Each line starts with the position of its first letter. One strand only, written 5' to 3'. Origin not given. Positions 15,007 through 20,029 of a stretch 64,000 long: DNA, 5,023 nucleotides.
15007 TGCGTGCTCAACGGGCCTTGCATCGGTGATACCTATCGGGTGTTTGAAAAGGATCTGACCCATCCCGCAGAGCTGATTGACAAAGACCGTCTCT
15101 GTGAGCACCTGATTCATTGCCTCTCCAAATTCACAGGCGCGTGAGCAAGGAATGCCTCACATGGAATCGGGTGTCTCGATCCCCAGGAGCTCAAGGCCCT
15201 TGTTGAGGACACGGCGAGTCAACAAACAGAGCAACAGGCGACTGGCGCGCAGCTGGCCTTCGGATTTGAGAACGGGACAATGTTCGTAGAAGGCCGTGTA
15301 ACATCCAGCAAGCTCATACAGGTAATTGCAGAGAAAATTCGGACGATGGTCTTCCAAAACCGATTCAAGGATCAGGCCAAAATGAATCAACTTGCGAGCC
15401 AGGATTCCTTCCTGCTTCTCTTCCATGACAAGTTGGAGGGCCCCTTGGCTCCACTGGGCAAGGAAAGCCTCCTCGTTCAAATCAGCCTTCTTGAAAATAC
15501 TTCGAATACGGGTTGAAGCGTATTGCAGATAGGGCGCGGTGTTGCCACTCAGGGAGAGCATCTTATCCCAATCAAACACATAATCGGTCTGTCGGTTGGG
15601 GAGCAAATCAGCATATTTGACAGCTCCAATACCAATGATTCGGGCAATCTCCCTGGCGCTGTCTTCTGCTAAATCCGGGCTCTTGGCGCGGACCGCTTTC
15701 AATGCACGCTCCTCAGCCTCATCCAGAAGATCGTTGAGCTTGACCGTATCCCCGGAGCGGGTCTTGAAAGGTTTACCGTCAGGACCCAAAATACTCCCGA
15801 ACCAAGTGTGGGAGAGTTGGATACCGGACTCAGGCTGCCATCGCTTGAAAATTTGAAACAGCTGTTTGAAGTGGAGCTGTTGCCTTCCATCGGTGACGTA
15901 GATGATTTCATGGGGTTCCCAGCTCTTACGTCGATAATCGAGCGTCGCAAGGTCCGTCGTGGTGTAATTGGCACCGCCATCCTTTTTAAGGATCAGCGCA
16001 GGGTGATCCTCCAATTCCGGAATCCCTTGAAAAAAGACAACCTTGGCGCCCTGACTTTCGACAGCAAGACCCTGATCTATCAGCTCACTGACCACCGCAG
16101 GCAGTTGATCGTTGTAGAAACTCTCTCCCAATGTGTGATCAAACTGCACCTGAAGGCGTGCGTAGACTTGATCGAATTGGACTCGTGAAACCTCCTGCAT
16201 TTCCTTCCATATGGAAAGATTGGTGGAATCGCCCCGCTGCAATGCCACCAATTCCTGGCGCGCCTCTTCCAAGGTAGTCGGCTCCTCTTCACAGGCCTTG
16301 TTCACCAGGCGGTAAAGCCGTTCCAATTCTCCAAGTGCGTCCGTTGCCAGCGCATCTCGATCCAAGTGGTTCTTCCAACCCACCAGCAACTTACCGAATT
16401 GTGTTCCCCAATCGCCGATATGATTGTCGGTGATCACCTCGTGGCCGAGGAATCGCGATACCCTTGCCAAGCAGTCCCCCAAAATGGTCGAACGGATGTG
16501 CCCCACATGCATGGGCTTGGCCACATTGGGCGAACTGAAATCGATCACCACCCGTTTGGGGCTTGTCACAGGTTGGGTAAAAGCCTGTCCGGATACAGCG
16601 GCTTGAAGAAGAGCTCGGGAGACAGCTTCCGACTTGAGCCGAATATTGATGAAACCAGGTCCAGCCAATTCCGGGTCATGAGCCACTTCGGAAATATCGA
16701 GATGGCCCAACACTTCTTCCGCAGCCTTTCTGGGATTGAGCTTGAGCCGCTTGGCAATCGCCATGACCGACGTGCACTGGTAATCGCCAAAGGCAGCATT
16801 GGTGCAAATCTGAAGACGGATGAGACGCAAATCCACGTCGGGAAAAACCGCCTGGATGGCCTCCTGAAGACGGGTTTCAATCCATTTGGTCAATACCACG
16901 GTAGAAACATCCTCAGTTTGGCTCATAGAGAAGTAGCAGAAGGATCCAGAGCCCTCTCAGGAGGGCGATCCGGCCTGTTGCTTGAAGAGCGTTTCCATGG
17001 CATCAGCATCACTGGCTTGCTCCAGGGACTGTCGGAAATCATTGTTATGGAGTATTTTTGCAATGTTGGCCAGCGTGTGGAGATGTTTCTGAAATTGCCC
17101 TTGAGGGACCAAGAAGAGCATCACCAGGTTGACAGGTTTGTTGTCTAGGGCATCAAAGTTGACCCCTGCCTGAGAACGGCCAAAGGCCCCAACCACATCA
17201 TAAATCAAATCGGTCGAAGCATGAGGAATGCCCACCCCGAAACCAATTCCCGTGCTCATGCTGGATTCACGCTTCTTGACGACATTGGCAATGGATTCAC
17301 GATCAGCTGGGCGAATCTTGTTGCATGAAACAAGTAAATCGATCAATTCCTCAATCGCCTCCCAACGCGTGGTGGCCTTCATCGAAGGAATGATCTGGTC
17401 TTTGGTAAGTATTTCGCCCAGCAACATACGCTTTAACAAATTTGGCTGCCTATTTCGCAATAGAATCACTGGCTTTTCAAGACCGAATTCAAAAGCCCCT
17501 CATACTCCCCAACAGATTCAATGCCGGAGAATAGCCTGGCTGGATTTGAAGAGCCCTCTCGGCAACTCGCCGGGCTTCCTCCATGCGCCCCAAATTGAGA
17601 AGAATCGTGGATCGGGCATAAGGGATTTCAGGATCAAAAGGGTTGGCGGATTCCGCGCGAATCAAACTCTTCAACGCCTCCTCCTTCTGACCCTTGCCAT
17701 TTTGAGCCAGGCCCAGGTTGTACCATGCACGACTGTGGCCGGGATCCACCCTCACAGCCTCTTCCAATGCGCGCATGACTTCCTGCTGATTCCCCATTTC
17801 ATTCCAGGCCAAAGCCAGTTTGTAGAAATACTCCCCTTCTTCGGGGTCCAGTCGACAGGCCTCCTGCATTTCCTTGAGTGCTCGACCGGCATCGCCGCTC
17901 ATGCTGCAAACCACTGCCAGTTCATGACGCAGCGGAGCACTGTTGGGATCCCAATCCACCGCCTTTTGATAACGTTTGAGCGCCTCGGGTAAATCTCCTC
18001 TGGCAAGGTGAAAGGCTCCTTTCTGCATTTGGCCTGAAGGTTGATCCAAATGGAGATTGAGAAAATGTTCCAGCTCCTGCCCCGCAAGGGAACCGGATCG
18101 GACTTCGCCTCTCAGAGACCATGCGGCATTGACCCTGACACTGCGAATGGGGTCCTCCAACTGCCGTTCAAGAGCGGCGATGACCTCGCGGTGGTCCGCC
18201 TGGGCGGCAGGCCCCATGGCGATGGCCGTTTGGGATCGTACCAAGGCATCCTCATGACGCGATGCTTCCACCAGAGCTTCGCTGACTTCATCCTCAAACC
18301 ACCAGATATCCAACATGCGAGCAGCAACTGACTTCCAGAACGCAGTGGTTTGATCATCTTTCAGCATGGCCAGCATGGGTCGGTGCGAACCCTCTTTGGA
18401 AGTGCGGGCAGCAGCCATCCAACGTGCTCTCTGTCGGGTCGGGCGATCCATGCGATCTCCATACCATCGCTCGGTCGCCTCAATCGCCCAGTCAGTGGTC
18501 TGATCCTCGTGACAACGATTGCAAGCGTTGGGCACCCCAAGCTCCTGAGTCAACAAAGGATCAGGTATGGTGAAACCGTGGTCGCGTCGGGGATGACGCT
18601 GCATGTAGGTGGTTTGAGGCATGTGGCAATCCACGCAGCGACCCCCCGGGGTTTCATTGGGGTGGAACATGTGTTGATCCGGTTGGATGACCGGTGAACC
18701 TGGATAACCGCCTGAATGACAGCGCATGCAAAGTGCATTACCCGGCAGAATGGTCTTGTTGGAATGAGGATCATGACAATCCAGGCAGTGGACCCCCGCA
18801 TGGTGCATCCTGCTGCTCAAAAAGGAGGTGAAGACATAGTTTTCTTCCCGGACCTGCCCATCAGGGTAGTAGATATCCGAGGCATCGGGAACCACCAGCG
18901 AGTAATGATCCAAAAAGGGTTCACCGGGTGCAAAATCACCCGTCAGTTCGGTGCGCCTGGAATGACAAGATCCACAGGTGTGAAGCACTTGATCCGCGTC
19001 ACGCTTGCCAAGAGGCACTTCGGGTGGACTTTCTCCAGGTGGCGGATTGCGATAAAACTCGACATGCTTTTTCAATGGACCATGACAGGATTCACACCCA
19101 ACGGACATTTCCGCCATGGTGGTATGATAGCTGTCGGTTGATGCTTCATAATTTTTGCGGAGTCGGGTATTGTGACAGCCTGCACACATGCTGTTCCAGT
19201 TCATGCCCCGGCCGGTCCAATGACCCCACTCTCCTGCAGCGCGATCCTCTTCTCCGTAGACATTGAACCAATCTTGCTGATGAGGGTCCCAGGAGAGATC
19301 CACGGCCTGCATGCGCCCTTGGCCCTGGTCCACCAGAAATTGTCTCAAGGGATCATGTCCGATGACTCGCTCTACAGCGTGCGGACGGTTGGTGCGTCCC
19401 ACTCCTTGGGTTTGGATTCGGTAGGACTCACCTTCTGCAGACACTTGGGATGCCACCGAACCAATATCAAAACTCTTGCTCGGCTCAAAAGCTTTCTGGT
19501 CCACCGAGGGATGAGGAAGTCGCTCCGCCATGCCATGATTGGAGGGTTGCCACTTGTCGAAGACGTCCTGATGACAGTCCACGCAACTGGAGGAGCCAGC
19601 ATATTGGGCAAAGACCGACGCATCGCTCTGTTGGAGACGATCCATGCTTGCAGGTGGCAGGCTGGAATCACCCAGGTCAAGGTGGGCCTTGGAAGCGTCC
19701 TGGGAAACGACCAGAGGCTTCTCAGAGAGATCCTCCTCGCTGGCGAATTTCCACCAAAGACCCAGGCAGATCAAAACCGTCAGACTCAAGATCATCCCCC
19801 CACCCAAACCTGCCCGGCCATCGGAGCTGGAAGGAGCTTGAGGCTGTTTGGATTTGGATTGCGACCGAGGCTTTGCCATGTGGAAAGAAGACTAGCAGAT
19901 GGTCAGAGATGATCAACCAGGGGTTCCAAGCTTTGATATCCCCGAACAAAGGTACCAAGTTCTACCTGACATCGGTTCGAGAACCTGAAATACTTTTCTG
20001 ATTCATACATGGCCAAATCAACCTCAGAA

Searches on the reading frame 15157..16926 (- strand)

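Call 37: search_protein_families(library=pfam, proteins=[window:15157-16926:-], max_evalue=0.00001)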
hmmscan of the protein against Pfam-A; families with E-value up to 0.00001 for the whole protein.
window:15157-16926:- (589 aa): 3 families
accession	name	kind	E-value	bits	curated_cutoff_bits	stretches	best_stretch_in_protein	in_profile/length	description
PF00750.26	tRNA-synt_1d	-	4.2e-105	352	23.3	1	113-453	9-349/349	tRNA synthetases class I (R), catalytic domain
PF05746.21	DALR_1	-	1.7e-32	112.4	22.3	1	467-589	1-117/117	DALR anticodon binding domain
PF03485.21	Arg_tRNA_synt_N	-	1.5e-18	67.6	21.5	1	16-97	3-85/85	Arginyl tRNA synthetase N terminal domain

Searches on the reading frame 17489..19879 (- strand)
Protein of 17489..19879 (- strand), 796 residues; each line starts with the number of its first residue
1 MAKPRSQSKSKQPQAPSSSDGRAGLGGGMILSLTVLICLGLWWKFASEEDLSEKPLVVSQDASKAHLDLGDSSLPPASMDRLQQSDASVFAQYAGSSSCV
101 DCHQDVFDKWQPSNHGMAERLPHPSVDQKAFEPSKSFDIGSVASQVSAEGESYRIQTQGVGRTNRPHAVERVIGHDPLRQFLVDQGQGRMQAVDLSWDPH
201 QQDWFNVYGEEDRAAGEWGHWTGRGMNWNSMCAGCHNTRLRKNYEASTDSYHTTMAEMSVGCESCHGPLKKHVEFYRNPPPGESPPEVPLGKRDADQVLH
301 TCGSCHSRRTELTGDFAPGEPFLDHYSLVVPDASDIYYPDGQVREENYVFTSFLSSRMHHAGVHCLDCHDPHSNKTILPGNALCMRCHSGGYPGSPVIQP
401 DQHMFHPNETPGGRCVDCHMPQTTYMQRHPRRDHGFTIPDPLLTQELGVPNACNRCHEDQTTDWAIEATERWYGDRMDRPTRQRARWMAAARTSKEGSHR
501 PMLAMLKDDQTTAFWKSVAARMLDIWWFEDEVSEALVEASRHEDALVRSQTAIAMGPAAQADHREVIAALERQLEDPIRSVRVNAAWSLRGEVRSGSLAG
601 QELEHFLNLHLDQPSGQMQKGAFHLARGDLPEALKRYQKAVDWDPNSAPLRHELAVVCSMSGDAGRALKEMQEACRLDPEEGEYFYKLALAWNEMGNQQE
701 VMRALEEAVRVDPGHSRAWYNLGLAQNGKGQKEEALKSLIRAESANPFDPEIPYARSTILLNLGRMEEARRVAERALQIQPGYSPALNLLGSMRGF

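Call 37: search_protein_families(library=pfam, proteins=[window:17489-19879:-], max_evalue=0.00001)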
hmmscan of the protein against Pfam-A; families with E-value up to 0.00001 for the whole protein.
window:17489-19879:- (796 aa): 15 families
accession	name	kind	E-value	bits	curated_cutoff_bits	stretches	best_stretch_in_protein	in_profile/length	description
PF07719.23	TPR_2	-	5.6e-19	67.1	27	0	754-782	5-33/34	Tetratricopeptide repeat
PF13431.12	TPR_17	-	1.3e-17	62.9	24.4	0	705-736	2-33/34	Tetratricopeptide repeat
PF13414.12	TPR_11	-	1.4e-15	57.1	26.8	0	626-657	6-37/42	TPR repeat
PF13181.12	TPR_8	-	3.2e-15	55.4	25.7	0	717-747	2-32/34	Tetratricopeptide repeat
PF13428.12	TPR_14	-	6.1e-15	54.7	23.5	0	755-791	6-42/44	Tetratricopeptide repeat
PF14559.12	TPR_19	-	1.9e-14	54.2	25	1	625-685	2-62/68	Tetratricopeptide repeat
PF00515.34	TPR_1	-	6.1e-14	51.6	27.8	0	717-747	2-32/34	Tetratricopeptide repeat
PF13432.12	TPR_16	-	4.7e-12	46.6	32.7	0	703-750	18-65/65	Tetratricopeptide repeat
PF14522.11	Cytochrome_C7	-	1.2e-11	44.7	24.8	0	229-307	13-67/67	Cytochrome c7 and related cytochrome c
PF13424.12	TPR_12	-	5.8e-10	39.7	30.1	0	619-678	8-75/77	Tetratricopeptide repeat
PF13371.12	TPR_9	-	3.5e-08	33.8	35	0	623-680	4-61/73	Tetratricopeptide repeat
PF13435.11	Cytochrome_C554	-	1.1e-06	29.9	20.8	0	226-267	45-84/84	Cytochrome c554 and c-prime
PF14561.12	TPR_20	-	3.1e-06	27.9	25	0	699-741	5-47/90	Tetratricopeptide repeat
PF02335.20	Cytochrom_C552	-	4.1e-06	26.5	24.1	1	412-518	244-346/438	Cytochrome c552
PF23914.1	TPR_CcmH_CycH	-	8.8e-06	26.1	42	0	621-704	57-143/158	Cytochrome c-type biogenesis protein H TPR domain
